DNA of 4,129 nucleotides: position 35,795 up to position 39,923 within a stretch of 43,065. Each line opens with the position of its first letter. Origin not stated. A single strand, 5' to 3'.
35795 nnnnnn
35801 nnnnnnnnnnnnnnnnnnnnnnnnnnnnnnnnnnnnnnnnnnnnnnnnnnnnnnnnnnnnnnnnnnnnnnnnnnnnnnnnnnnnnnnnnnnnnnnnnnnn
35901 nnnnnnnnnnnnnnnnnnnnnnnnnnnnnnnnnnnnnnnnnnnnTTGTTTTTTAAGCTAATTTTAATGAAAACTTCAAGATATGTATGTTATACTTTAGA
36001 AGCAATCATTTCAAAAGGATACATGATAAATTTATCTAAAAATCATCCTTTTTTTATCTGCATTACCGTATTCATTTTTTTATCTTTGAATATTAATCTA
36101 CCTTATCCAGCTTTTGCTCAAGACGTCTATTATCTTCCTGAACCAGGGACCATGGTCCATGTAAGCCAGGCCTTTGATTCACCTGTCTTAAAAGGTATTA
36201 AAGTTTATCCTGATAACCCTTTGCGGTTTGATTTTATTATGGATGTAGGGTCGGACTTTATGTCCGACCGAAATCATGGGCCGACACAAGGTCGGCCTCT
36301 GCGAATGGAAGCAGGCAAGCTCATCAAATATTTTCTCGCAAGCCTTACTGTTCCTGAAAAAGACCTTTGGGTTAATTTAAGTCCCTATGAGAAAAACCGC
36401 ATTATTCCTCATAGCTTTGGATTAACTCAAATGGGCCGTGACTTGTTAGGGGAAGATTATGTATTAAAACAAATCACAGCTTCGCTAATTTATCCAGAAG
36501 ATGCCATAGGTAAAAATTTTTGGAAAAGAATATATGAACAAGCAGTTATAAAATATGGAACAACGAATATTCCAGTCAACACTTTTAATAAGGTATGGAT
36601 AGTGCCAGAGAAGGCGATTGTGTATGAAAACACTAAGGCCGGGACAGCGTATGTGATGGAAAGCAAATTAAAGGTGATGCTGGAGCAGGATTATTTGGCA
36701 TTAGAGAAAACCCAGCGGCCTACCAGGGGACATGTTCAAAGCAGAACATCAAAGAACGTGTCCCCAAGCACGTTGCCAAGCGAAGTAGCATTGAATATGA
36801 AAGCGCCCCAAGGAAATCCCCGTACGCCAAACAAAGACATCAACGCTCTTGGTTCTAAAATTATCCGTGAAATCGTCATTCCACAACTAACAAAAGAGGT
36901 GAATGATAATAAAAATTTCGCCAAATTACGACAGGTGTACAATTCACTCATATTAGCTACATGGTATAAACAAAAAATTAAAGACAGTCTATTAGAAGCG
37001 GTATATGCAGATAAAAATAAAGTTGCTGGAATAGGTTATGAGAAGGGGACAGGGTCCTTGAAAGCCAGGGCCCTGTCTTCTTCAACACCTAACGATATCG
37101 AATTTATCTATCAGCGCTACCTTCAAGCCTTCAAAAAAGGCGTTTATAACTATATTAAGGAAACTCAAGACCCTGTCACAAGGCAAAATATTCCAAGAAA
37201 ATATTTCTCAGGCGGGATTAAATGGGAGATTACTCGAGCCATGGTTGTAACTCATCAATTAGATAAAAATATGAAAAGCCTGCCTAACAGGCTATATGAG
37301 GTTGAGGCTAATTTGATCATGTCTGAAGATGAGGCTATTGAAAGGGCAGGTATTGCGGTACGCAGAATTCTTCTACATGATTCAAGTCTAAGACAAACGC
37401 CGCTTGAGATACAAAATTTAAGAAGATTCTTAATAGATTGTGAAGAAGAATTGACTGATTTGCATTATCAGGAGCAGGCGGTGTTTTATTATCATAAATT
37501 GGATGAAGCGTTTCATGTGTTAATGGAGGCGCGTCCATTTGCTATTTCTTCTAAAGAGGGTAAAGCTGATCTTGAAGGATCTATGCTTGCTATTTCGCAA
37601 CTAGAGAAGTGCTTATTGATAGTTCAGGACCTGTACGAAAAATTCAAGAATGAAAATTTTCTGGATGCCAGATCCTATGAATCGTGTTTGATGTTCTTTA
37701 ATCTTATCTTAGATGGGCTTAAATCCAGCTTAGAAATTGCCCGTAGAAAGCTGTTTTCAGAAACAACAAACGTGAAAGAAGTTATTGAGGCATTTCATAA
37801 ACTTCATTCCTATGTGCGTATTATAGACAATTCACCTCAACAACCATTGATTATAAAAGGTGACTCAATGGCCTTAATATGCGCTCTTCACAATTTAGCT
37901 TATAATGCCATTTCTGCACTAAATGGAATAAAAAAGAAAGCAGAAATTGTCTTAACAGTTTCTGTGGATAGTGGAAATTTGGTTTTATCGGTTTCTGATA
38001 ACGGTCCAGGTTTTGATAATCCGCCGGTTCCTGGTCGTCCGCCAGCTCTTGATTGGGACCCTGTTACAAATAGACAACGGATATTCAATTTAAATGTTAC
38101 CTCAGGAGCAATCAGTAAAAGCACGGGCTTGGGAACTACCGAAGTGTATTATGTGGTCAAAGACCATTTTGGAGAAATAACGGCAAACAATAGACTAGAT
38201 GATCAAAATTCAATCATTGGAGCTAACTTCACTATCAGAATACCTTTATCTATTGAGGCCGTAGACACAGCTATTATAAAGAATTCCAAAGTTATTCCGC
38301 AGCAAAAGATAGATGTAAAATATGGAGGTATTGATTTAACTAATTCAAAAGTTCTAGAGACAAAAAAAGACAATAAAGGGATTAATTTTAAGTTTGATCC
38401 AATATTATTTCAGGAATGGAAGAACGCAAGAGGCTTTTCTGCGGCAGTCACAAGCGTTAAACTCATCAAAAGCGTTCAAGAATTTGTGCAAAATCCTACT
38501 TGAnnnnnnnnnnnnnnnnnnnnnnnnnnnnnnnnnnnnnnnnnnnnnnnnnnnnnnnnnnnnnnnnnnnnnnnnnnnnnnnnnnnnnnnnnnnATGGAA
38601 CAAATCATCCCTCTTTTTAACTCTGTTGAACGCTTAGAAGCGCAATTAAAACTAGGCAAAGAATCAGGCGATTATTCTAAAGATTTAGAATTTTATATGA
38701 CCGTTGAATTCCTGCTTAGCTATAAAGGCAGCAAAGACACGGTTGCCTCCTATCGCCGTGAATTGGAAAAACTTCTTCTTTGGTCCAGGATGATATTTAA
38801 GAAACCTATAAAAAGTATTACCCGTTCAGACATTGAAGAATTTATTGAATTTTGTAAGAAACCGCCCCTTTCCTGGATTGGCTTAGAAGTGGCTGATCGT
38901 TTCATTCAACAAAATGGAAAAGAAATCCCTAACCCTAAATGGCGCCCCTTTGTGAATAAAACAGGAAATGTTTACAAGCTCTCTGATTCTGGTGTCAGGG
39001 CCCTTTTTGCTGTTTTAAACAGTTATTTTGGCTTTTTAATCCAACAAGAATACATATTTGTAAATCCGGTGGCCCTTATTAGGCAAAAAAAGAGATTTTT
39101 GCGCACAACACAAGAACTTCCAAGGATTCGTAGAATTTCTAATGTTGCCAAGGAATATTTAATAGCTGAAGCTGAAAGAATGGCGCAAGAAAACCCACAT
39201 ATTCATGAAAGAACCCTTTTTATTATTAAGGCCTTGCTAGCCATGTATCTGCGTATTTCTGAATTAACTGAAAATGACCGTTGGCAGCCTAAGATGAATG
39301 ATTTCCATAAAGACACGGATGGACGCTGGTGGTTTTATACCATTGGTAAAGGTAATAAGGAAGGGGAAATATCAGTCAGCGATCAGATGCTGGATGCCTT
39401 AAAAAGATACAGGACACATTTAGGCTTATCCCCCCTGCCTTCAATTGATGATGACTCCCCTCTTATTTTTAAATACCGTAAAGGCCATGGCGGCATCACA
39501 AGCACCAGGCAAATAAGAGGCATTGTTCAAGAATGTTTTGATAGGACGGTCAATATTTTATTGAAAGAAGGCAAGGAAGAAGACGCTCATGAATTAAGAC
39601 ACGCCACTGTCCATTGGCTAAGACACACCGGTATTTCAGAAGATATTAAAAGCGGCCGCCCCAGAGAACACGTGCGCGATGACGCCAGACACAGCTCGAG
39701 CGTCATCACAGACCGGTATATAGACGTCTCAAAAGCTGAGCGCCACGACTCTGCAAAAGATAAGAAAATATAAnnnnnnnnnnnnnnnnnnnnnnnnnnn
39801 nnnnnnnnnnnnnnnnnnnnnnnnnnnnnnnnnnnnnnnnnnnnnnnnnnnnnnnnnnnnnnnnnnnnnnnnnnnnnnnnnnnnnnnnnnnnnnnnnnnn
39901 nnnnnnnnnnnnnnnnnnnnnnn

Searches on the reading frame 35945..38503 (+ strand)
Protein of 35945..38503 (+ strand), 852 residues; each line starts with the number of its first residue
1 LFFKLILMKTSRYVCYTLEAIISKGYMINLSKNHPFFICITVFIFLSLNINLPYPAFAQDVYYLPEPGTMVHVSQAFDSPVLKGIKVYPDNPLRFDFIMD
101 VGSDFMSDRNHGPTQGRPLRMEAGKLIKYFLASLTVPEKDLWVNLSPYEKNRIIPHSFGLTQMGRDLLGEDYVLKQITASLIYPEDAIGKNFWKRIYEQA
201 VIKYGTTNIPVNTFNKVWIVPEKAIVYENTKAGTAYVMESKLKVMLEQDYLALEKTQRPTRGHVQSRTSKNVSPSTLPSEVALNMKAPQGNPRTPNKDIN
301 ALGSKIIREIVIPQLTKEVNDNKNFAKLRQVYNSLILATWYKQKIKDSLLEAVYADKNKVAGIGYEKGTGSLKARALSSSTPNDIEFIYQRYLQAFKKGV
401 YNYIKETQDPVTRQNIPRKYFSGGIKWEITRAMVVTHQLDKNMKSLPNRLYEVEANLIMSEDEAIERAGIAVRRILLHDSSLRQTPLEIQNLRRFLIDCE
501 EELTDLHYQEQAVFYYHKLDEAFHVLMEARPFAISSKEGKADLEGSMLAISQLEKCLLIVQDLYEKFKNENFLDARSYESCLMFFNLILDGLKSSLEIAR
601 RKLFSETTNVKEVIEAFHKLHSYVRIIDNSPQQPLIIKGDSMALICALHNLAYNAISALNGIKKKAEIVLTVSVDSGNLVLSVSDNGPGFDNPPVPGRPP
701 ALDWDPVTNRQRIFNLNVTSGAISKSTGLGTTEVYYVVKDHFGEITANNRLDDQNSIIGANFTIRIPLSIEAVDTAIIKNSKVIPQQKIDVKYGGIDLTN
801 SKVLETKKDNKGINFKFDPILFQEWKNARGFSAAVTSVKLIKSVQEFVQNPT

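Call 7: search_protein_families(library=pfam, proteins=[window:35945-38503:+], max_evalue=0.01)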
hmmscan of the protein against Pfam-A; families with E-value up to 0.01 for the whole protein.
window:35945-38503:+ (852 aa): 1 family
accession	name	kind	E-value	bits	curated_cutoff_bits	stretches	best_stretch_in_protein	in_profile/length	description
PF02518.31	HATPase_c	-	2.1e-08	35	26.4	1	639-769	1-110/111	Histidine kinase-, DNA gyrase B-, and HSP90-like ATPase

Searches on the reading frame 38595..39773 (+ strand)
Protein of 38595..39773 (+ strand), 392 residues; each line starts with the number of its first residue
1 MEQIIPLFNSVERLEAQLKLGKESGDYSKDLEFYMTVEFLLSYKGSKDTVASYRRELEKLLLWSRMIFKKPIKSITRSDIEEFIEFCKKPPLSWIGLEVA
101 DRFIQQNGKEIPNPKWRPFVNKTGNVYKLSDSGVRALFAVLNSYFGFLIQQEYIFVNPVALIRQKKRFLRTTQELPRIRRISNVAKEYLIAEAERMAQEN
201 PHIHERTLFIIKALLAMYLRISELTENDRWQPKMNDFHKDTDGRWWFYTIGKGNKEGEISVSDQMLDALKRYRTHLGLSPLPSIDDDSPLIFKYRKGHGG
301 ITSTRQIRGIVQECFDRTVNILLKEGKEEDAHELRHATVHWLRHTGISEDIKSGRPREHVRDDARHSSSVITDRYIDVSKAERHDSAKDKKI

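Call 7: search_protein_families(library=pfam, proteins=[window:38595-39773:+], max_evalue=0.01)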
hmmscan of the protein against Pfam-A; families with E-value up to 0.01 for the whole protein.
window:38595-39773:+ (392 aa): 2 families
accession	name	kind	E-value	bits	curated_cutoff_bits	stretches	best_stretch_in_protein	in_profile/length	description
PF00589.27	Phage_integrase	-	9.7e-08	32.4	27.1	1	199-381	14-171/172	Phage integrase family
PF02899.23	Phage_int_SAM_1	-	9.7e-05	23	22.3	1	38-92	6-60/83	Phage integrase, N-terminal SAM-like domain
